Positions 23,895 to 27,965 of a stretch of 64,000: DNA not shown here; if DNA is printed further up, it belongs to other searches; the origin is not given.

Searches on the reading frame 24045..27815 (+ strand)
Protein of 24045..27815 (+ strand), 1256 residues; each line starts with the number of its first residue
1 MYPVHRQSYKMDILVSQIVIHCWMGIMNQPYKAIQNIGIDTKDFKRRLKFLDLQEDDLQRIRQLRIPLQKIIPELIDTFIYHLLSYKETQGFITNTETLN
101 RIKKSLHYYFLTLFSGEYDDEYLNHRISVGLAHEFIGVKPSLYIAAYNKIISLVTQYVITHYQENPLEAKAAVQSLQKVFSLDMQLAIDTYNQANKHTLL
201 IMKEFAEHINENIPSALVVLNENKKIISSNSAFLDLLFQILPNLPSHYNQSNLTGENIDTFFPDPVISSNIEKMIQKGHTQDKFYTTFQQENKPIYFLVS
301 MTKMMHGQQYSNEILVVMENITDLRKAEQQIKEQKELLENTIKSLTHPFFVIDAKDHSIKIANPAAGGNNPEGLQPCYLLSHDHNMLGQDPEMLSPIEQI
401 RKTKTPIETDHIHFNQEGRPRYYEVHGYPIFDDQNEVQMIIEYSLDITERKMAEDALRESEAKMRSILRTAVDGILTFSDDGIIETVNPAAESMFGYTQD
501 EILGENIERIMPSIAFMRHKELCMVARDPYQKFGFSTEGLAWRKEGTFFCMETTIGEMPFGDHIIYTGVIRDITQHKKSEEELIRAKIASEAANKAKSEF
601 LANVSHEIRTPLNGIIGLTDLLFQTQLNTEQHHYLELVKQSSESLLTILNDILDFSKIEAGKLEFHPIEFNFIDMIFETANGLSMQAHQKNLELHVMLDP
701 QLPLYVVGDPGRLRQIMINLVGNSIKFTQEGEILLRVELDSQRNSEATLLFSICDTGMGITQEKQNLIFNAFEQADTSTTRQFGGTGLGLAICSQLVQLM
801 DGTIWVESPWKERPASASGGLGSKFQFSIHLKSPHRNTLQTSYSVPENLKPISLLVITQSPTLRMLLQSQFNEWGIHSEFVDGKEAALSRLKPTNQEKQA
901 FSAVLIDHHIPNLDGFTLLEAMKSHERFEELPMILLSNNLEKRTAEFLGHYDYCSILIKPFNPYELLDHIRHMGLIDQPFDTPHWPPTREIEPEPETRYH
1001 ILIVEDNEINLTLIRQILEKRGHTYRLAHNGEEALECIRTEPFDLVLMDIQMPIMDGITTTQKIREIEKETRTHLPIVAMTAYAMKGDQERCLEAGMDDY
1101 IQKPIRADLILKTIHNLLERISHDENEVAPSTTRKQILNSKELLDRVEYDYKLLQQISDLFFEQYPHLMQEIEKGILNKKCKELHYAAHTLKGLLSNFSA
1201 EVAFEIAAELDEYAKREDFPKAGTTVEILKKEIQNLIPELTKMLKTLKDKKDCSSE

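Call 9: search_protein_families(library=pfam, proteins=[window:24045-27815:+])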
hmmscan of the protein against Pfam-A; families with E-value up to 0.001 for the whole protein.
window:24045-27815:+ (1256 aa): 9 families
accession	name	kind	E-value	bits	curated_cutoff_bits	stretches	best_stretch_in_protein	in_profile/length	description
PF00072.30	Response_reg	-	6e-43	146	30.2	2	1001-1114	1-110/111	Response regulator receiver domain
PF11563.14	Protoglobin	-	2.1e-34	119.2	25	1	42-196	3-157/158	Protoglobin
PF13426.13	PAS_9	-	4.3e-26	91.6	27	3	473-575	2-103/103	PAS domain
PF02518.31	HATPase_c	-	3.4e-25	89.1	26.4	1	708-831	1-109/111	Histidine kinase-, DNA gyrase B-, and HSP90-like ATPase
PF00512.31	HisKA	-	8.9e-23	80.6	26.9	1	596-661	1-66/66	His Kinase A (phospho-acceptor) domain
PF00989.32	PAS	-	1.5e-18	67.2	22.6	1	463-573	2-113/113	PAS fold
PF08448.16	PAS_4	-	1.4e-14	54.7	23.1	1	394-451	53-109/110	PAS fold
PF13188.13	PAS_8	-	1.2e-10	41.3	21.8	1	463-514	2-50/65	PAS domain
PF01627.28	Hpt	-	3e-07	31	24.6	1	1157-1236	2-81/84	Hpt domain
